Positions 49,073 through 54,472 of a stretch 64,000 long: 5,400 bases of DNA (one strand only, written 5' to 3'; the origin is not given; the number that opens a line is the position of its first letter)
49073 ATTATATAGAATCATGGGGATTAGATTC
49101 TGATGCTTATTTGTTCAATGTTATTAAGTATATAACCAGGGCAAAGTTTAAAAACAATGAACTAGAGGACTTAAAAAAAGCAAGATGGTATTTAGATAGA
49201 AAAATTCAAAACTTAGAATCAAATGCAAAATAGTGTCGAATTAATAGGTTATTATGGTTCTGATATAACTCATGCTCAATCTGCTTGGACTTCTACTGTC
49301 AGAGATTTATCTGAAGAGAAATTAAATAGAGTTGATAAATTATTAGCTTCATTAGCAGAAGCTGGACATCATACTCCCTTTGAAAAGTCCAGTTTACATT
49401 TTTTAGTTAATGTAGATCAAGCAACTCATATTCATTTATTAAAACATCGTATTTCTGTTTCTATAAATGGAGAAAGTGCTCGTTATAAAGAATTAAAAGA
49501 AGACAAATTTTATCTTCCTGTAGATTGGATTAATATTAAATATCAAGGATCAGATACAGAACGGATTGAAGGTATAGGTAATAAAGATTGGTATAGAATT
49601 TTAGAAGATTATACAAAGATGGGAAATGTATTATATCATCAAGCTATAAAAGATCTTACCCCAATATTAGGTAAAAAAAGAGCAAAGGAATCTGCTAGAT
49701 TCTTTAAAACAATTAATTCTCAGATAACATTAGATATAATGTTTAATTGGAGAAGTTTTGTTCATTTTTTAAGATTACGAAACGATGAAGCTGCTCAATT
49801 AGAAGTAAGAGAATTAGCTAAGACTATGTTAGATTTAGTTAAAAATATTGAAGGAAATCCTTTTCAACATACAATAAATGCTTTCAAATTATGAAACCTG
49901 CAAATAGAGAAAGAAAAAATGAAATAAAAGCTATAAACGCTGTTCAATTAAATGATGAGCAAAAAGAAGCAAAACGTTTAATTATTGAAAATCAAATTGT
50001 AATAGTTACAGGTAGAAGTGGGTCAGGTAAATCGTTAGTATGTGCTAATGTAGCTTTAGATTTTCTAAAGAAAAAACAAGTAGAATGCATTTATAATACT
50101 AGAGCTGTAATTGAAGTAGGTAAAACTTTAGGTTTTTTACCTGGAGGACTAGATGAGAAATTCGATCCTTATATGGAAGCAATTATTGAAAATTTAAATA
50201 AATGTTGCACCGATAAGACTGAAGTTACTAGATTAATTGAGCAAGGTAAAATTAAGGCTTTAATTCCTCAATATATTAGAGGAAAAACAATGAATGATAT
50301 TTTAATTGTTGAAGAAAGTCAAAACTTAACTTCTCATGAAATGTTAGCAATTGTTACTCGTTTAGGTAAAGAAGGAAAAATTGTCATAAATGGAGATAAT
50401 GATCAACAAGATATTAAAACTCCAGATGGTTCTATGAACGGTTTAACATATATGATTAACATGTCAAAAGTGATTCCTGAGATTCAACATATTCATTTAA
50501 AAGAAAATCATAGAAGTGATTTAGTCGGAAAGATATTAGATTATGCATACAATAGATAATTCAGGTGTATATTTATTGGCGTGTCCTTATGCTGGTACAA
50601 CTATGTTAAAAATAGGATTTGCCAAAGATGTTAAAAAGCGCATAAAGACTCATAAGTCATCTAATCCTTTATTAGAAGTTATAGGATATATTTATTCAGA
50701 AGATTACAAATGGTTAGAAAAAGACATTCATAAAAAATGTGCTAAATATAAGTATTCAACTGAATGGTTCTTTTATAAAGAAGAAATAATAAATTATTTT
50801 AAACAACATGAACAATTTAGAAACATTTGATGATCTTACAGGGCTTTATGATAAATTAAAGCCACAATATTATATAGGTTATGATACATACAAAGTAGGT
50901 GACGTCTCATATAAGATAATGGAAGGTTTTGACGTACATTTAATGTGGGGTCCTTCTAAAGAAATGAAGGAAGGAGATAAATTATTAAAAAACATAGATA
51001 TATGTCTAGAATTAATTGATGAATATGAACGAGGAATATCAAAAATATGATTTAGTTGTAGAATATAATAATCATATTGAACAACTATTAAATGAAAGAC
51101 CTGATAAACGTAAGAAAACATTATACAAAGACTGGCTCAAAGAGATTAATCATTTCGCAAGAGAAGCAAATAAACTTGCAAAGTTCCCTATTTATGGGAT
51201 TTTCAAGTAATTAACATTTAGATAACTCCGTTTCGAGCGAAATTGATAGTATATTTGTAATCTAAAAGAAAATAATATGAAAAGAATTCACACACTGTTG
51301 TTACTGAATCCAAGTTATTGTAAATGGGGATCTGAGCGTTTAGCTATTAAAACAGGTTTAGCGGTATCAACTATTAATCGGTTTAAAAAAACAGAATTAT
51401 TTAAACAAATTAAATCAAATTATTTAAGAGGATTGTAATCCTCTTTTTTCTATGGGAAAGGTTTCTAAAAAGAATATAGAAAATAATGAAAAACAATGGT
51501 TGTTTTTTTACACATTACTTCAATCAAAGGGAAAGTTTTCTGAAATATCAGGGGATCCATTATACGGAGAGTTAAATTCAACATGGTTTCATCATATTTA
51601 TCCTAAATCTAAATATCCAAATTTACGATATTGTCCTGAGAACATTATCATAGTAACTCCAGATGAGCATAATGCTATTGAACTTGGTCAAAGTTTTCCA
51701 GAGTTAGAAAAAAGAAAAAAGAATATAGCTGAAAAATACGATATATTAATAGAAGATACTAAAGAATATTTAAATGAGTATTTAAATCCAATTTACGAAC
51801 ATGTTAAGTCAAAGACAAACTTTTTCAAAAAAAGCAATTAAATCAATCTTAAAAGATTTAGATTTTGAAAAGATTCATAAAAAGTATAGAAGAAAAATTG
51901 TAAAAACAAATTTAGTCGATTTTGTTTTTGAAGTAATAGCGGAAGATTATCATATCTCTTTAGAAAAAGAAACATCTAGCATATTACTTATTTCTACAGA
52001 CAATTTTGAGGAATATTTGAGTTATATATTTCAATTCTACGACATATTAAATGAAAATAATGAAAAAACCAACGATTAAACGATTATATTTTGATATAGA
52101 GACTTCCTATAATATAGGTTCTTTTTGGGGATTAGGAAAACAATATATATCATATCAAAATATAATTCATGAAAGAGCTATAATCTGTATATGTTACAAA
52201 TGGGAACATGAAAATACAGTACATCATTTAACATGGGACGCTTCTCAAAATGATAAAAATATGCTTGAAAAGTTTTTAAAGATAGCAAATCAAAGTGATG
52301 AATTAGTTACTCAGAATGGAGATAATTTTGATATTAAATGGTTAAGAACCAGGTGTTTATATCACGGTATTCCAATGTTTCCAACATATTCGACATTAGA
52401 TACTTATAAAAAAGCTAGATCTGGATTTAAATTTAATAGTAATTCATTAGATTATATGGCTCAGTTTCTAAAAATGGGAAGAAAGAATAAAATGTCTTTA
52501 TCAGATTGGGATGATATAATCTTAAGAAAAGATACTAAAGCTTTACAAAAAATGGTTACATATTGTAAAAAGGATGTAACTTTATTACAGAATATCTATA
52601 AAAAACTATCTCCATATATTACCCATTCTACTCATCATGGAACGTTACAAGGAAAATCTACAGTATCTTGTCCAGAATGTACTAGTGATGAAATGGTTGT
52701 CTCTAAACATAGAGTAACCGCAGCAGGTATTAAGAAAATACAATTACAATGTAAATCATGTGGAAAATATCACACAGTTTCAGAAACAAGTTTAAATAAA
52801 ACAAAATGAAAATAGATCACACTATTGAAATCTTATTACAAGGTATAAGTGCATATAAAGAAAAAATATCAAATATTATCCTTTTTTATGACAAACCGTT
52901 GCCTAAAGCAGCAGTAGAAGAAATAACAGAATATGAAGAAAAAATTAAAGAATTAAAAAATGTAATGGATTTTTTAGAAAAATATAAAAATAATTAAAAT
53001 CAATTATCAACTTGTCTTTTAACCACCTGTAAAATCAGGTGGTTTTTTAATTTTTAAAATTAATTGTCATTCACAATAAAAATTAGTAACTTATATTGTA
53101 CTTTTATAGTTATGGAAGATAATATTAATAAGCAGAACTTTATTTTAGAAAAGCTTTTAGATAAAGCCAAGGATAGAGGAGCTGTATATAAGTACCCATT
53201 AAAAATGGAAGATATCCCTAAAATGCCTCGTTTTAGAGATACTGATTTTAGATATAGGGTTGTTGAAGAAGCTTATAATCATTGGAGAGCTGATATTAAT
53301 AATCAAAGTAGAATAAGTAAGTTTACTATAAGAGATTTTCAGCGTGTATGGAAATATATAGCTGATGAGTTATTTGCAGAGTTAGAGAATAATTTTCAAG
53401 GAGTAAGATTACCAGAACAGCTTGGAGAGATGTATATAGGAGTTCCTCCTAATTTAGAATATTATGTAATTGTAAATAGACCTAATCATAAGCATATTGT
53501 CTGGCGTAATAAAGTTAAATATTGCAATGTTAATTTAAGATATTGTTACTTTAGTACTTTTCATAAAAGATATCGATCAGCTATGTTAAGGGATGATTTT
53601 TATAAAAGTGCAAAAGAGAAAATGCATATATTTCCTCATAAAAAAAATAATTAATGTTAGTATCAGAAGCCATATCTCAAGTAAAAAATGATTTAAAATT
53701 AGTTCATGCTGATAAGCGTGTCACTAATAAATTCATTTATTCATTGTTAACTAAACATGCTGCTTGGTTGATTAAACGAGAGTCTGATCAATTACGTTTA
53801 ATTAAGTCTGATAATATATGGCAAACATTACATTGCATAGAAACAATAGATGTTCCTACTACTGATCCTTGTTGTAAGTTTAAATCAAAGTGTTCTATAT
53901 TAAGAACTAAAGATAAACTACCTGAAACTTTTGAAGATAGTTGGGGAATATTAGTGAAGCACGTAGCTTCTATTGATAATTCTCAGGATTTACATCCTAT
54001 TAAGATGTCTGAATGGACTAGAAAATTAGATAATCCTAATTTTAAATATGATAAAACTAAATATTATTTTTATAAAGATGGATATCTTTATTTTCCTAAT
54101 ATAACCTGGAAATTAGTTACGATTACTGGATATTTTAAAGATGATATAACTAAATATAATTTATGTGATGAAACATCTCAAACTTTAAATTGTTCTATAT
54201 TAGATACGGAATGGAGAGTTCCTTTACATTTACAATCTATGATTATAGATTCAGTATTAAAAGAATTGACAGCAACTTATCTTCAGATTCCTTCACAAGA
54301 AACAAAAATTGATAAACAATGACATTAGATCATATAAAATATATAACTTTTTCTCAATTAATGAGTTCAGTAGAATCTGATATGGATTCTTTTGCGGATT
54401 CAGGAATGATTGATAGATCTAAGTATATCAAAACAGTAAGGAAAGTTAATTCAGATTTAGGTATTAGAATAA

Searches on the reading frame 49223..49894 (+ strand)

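Call 27: search_protein_families(library=pfam, proteins=[window:49223-49894:+], max_evalue=0.01)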
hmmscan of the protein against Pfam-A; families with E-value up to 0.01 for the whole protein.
window:49223-49894:+ (223 aa): 1 family
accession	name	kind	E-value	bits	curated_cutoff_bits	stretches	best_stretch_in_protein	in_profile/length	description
PF02511.20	Thy1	-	1.4e-28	100.4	24.8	1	7-208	2-187/191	Thymidylate synthase complementing protein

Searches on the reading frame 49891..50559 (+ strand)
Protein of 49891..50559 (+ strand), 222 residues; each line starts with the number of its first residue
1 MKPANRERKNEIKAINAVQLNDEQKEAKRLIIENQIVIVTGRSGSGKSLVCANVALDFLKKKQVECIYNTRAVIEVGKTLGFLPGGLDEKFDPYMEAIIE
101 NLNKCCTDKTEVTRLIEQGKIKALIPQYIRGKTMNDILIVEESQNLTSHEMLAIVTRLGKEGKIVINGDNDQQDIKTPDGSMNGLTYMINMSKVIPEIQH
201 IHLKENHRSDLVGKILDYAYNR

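Call 27: search_protein_families(library=pfam, proteins=[window:49891-50559:+], max_evalue=0.01)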
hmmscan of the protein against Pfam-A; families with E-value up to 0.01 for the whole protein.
window:49891-50559:+ (222 aa): 14 families
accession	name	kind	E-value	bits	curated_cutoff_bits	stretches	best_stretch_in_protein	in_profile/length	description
PF02562.22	PhoH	-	4.3e-47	160.7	27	1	20-217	5-202/205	PhoH-like protein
PF13604.12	AAA_30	-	2e-08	34.6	27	2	19-55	1-39/191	AAA domain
PF13245.12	AAA_19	-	4.9e-08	33.7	25.1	1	24-173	1-129/134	AAA domain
PF20720.3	nSTAND3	-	1.1e-06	28.9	27.2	1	23-68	6-50/155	Novel STAND NTPase 3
PF13401.12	AAA_22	-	1.3e-06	29.1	27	1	34-159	5-108/130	AAA domain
PF09848.15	SLFN-g3_helicase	-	0.00011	22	24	1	35-209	2-161/354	Schlafen group 3, DNA/RNA helicase domain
PF00270.35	DEAD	-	0.00061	20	26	1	23-68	3-52/167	DEAD/DEAH box helicase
PF25199.1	nSTAND_NTPase5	-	0.0013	19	34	0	34-71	41-78/145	Novel STAND NTPase 5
PF13481.12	AAA_25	-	0.0025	17.9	27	1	27-64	26-63/195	AAA domain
PF00931.28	NB-ARC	-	0.0061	16.3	23.5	0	31-121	13-93/248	NB-ARC domain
PF06745.19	ATPase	-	0.007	16.2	26.6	0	31-68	16-53/231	KaiC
PF19044.6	P-loop_TraG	-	0.0088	15.2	25.8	0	20-61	15-56/413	TraG P-loop domain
PF00580.27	UvrD-helicase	-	0.0089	16.2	23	0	20-65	1-44/271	UvrD/REP helicase N-terminal domain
PF00437.27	T2SSE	-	0.009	15.1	24.9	0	14-65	120-172/370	Type II/IV secretion system protein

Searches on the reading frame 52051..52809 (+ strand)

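Call 27: search_protein_families(library=pfam, proteins=[window:52051-52809:+], max_evalue=0.01)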
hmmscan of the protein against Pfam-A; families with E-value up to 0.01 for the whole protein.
window:52051-52809:+ (252 aa): 6 families
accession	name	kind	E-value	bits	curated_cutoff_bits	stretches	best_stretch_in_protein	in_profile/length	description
PF13482.12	RNase_H_2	-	2e-12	47.8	22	1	49-186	23-164/165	RNase_H superfamily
PF10108.15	DNA_pol_B_exo2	-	1.3e-09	38.5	24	1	43-136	10-109/213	Predicted 3'-5' exonuclease related to the exonuclease domain of PolB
PF03104.25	DNA_pol_B_exo1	-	4.6e-07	29.9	23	1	7-129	62-207/242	DNA polymerase family B, exonuclease domain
PF01612.26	DNA_pol_A_exo1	-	1.7e-05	25.2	23.6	1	44-188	40-170/173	3'-5' exonuclease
PF18136.6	DNApol_Exo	-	0.00092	18.9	26.7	0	130-188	222-280/282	DNA mitochondrial polymerase exonuclease domain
PF23451.1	Zn_ribbon_PaaD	-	0.0056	16.7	27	0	195-237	5-45/53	PaaD zinc beta ribbon domain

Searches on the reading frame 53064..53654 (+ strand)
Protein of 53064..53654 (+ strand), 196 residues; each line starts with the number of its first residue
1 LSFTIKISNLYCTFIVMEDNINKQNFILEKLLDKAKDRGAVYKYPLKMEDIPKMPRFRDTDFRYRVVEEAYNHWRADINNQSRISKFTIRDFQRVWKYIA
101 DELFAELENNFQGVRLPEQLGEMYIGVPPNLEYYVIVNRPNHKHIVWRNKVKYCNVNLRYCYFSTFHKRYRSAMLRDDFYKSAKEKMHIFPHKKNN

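Call 27: search_protein_families(library=pfam, proteins=[window:53064-53654:+], max_evalue=0.01)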
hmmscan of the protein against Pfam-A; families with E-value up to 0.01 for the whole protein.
window:53064-53654:+ (196 aa): 1 family
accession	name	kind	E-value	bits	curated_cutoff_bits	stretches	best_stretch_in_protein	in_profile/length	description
PF18818.7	MPTase-PolyVal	-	0.003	18.1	27.5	1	37-115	18-92/126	Zincin-like metallopeptidase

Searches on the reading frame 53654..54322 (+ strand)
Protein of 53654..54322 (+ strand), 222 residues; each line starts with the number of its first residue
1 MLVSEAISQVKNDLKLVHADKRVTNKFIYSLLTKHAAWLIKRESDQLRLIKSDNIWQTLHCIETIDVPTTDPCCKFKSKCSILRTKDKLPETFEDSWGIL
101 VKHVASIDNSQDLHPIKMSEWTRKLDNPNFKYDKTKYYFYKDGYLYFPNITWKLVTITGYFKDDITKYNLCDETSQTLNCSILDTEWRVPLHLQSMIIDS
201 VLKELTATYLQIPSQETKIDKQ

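Call 27: search_protein_families(library=pfam, proteins=[window:53654-54322:+], max_evalue=0.01)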
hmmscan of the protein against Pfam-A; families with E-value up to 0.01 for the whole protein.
window:53654-54322:+ (222 aa): 1 family
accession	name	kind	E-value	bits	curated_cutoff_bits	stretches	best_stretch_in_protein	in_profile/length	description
PF25702.1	CrAss_Ring_2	-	3.5e-20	73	27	1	2-217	2-203/210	Phage tail ring protein 2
